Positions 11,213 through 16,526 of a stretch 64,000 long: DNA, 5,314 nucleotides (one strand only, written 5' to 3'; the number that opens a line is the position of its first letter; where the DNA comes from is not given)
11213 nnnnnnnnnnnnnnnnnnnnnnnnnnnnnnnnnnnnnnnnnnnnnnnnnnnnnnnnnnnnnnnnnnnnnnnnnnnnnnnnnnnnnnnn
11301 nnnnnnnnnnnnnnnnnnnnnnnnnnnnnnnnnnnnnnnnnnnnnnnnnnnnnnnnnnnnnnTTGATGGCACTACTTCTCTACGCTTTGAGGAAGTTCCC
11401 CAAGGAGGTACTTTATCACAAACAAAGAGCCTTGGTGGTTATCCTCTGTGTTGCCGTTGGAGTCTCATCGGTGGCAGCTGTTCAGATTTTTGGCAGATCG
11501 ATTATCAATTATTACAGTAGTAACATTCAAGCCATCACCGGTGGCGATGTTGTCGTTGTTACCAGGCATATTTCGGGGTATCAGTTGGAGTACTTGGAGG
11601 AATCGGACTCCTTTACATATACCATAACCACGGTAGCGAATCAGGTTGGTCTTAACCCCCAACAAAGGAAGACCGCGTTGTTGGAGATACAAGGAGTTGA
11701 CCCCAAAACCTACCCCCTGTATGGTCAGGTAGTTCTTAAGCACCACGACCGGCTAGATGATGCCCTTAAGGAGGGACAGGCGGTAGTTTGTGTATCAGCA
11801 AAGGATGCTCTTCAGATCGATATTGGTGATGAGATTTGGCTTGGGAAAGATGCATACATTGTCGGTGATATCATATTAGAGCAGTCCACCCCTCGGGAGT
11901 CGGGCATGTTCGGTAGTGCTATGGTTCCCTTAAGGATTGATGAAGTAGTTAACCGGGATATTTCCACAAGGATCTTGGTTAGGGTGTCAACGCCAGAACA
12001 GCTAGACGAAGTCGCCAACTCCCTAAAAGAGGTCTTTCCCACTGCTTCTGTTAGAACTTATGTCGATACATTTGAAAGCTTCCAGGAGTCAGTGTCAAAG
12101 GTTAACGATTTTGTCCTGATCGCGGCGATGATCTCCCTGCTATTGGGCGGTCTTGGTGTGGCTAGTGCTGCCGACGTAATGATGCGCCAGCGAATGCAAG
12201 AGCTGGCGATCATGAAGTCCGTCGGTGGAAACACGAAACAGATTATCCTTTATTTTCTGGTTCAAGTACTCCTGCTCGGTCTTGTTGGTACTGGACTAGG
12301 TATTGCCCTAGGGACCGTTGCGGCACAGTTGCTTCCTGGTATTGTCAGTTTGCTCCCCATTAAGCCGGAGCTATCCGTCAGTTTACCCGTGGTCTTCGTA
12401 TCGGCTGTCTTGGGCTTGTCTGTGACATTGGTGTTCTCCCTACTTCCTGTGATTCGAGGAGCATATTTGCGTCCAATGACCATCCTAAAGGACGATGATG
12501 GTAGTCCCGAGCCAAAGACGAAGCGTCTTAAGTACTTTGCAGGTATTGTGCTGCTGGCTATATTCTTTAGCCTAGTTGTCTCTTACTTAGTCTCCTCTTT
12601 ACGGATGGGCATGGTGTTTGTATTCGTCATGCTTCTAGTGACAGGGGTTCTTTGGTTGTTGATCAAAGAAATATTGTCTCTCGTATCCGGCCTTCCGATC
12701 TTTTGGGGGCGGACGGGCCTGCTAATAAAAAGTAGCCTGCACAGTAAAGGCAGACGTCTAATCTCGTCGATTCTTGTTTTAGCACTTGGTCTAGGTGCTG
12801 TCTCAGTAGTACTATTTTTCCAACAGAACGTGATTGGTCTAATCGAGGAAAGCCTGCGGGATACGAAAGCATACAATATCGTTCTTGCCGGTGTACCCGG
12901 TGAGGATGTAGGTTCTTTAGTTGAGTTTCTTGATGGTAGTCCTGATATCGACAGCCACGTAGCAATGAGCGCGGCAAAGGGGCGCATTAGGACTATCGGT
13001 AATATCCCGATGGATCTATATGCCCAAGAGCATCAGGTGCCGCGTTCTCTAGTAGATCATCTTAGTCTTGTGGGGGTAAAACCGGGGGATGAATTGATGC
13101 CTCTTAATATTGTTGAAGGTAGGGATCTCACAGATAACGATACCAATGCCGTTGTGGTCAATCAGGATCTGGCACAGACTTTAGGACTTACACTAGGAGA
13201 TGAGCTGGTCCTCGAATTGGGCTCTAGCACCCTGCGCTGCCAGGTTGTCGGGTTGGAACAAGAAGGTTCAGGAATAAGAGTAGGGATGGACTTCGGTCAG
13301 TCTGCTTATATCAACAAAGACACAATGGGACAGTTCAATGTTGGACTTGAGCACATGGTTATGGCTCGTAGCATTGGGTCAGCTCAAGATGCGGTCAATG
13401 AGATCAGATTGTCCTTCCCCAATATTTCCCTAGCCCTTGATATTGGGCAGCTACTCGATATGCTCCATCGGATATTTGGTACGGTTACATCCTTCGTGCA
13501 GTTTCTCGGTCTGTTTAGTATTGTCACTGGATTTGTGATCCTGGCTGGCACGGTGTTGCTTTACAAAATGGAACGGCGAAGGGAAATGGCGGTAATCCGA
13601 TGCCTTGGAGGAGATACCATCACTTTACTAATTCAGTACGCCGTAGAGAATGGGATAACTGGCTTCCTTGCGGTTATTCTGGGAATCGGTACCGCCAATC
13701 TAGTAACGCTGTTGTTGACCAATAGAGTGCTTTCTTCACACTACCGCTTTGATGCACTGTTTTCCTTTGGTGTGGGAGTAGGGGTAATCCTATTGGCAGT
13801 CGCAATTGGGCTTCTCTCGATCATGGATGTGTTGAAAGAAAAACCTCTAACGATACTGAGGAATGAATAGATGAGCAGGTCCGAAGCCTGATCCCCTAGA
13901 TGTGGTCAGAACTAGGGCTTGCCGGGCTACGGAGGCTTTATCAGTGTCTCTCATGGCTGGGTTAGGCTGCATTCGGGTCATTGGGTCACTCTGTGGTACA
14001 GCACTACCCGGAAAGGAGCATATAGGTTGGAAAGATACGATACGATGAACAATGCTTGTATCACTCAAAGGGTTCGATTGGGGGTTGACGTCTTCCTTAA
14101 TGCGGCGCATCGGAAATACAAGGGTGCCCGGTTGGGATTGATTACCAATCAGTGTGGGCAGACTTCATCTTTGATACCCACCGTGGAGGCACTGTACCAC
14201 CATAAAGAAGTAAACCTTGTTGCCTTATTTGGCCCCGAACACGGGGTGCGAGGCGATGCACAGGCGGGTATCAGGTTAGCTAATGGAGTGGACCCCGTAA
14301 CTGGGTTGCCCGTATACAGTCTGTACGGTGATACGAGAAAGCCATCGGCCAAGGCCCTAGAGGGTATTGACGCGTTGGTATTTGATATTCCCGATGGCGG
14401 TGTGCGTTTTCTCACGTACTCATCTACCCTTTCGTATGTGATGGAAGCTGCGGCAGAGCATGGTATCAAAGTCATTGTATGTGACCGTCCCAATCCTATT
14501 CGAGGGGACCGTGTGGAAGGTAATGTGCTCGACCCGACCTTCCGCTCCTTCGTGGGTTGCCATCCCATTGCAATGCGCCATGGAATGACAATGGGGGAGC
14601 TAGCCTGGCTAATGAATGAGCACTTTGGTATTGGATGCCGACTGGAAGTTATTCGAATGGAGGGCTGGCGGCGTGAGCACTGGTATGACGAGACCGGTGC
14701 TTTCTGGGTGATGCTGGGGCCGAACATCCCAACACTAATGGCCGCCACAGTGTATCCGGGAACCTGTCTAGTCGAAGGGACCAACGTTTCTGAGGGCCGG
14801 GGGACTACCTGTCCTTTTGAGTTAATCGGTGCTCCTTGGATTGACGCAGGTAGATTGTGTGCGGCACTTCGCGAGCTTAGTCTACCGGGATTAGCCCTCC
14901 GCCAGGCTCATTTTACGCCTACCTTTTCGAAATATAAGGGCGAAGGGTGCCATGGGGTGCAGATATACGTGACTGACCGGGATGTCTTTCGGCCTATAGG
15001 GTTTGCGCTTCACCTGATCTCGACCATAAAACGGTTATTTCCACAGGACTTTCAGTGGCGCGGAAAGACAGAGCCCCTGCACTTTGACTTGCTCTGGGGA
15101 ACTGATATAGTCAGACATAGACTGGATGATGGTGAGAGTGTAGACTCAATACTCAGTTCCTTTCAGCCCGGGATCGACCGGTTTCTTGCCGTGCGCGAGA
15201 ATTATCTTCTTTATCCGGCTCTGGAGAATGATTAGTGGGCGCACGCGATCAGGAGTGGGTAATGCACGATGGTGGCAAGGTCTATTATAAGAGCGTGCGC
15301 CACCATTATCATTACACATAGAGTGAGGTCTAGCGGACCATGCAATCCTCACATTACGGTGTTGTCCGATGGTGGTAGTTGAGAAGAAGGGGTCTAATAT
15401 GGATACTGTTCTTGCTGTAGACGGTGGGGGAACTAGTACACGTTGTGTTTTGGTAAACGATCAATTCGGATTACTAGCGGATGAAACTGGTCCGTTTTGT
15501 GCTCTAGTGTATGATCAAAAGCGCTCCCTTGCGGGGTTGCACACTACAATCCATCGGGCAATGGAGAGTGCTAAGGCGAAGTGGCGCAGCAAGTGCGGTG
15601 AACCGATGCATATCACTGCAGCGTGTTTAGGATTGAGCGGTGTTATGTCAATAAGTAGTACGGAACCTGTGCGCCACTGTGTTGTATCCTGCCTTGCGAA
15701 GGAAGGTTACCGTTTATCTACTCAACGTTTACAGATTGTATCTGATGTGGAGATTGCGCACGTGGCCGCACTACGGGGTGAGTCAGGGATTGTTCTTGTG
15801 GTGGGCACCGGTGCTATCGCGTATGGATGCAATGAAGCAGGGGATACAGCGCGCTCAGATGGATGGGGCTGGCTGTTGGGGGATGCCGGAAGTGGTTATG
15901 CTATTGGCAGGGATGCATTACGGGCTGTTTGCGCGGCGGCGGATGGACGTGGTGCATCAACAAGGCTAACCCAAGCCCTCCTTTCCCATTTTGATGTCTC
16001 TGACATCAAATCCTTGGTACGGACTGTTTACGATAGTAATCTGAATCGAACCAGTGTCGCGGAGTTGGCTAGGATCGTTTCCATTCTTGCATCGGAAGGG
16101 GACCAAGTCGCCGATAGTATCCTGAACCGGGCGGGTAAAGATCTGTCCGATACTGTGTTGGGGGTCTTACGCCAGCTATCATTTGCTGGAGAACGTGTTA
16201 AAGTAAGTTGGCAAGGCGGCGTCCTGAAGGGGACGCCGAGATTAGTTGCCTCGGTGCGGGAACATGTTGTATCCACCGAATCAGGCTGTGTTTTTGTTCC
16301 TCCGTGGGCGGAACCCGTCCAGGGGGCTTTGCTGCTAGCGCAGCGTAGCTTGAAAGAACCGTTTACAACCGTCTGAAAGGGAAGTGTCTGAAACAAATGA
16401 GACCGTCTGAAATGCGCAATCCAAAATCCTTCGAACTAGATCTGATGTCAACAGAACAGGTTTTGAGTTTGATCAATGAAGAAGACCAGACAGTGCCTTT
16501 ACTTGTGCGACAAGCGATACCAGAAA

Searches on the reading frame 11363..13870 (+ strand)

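Call 43: search_protein_families(library=pfam, proteins=[window:11363-13870:+], max_evalue=0.001)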
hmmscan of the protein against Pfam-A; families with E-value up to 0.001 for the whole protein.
window:11363-13870:+ (835 aa): 2 families
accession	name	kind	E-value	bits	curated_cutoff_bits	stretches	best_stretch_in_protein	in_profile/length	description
PF02687.27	FtsX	-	1.2e-24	87.1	25.5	2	253-365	2-114/120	FtsX-like permease C-terminal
PF12704.14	MacB_PCD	-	6.2e-22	79.3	27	2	25-223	3-206/207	MacB-like periplasmic core domain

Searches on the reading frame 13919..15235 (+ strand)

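Call 43: search_protein_families(library=pfam, proteins=[window:13919-15235:+], max_evalue=0.001)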
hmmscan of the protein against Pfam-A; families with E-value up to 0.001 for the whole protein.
window:13919-15235:+ (438 aa): 2 families
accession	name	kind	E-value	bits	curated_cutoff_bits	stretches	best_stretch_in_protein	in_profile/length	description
PF07075.17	NamZ_N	-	5.4e-80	268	26.9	1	73-273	2-202/203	Exo-beta-N-acetylmuramidase NamZ, N-terminal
PF20732.2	NamZ_C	-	2.9e-55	187.7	25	1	278-432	2-152/152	Exo-beta-N-acetylmuramidase NamZ, C-terminal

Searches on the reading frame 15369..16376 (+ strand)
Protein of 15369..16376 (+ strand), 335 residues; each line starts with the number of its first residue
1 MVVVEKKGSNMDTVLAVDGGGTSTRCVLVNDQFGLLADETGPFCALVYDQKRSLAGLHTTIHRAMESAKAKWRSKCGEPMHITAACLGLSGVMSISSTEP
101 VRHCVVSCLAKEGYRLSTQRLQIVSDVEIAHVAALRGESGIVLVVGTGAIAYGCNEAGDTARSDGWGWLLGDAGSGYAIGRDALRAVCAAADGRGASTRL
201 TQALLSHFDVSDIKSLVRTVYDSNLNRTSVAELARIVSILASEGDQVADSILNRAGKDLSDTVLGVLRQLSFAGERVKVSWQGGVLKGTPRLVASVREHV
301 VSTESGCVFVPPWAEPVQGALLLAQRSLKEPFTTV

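Call 43: search_protein_families(library=pfam, proteins=[window:15369-16376:+], max_evalue=0.001)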
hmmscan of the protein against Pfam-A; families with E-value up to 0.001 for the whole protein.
window:15369-16376:+ (335 aa): 1 family
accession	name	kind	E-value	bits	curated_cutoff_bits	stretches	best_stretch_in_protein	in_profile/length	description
PF01869.26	BcrAD_BadFG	-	6.5e-28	98.4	31.5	1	17-324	3-271/271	BadF/BadG/BcrA/BcrD ATPase family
